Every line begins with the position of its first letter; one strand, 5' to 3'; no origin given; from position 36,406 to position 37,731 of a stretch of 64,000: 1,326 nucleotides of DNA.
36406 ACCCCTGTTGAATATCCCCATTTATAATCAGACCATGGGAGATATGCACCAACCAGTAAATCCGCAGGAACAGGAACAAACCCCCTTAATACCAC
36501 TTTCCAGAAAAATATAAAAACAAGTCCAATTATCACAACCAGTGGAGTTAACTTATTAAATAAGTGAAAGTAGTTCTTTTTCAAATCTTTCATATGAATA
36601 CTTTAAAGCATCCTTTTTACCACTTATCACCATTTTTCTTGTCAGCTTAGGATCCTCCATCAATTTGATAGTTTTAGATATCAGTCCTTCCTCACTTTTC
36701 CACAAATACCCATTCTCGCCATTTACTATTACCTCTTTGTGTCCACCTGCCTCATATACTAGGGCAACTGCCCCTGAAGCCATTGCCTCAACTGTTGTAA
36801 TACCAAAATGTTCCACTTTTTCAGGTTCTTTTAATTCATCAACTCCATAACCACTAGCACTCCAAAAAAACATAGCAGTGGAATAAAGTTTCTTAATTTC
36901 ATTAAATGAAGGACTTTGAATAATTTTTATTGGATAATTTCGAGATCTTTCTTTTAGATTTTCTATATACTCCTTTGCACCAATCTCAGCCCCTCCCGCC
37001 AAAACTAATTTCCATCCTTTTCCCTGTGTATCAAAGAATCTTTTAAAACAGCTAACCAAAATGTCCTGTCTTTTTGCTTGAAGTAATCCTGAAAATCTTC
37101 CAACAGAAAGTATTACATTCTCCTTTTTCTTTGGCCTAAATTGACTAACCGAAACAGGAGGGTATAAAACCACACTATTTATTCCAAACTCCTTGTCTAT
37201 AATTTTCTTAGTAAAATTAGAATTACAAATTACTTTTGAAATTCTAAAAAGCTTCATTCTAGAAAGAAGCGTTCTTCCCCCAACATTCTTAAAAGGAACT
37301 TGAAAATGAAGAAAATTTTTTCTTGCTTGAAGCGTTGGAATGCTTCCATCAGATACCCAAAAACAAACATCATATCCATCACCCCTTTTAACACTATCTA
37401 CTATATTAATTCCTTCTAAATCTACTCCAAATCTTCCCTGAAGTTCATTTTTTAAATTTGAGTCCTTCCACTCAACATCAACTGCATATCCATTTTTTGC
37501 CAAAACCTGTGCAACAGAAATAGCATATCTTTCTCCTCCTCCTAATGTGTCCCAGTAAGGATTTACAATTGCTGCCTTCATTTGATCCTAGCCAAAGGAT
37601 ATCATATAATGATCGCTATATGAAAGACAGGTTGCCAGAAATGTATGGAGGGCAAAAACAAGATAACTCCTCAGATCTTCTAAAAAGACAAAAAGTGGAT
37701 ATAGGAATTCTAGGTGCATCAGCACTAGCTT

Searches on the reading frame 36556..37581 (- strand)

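Call 11: search_protein_families(library=pfam, proteins=[window:36556-37581:-], max_evalue=0.01)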
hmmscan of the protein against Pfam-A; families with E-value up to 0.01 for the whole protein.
window:36556-37581:- (341 aa): 4 families
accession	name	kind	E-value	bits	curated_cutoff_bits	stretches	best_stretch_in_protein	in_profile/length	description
PF00534.26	Glycos_transf_1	-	7.2e-23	81.4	26.4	1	149-323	10-171/172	Glycosyl transferases group 1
PF13692.12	Glyco_trans_1_4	-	6.7e-14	52.8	27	1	155-310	2-142/142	Glycosyl transferases group 1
PF13439.12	Glyco_transf_4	-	8.8e-06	26.3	28.5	0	99-145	117-168/170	Glycosyltransferase Family 4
PF13524.12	Glyco_trans_1_2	-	0.0019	18.6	25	1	261-331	65-136/144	Glycosyl transferase-like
